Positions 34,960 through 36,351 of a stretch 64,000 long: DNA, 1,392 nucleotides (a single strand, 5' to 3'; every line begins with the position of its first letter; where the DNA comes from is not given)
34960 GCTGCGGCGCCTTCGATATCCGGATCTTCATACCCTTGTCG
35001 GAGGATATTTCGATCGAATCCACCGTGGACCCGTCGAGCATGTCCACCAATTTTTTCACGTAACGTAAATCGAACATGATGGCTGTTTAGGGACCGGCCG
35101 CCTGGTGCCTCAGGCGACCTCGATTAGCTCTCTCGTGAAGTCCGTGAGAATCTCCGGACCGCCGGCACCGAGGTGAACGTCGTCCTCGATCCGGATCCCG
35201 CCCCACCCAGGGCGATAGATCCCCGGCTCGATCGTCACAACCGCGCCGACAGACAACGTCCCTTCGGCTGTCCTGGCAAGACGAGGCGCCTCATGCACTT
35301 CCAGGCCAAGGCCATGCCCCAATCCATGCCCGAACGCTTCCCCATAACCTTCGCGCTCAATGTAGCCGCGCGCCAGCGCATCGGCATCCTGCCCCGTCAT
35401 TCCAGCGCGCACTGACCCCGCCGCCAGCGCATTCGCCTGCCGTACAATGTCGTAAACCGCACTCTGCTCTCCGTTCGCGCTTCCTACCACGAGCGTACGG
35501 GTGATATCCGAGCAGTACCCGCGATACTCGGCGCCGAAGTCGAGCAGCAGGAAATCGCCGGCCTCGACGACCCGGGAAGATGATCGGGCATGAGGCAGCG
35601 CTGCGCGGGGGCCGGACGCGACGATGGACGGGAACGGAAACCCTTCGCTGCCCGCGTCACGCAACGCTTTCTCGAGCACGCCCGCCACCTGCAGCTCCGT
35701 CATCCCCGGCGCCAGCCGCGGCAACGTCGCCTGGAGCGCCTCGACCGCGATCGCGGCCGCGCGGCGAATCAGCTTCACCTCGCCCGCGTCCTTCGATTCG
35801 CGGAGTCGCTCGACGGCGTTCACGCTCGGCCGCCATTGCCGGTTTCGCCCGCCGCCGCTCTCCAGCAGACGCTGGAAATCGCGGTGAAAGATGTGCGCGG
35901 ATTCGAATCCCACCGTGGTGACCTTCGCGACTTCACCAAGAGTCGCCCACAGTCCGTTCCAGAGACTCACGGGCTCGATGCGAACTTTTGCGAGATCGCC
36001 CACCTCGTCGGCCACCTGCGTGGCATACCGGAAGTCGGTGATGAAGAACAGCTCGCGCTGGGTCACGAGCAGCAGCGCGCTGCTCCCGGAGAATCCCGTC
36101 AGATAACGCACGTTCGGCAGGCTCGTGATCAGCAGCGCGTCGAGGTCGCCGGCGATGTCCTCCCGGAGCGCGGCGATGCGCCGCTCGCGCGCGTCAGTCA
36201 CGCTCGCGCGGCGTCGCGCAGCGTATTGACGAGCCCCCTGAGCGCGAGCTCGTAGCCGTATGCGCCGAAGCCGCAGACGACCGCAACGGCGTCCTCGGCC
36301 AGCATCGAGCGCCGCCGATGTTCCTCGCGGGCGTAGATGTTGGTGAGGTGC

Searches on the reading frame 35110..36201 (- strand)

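Call 30: search_protein_families(library=pfam, proteins=[window:35110-36201:-], max_evalue=0.00001)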
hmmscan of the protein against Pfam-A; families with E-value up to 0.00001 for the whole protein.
window:35110-36201:- (363 aa): 2 families
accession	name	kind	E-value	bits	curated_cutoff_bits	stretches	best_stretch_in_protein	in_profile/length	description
PF00557.29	Peptidase_M24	-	1.1e-68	231.5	23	1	144-343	2-205/208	Metallopeptidase family M24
PF01321.24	Creatinase_N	-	4.3e-17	63.3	22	1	8-135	1-127/128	Creatinase/Prolidase N-terminal domain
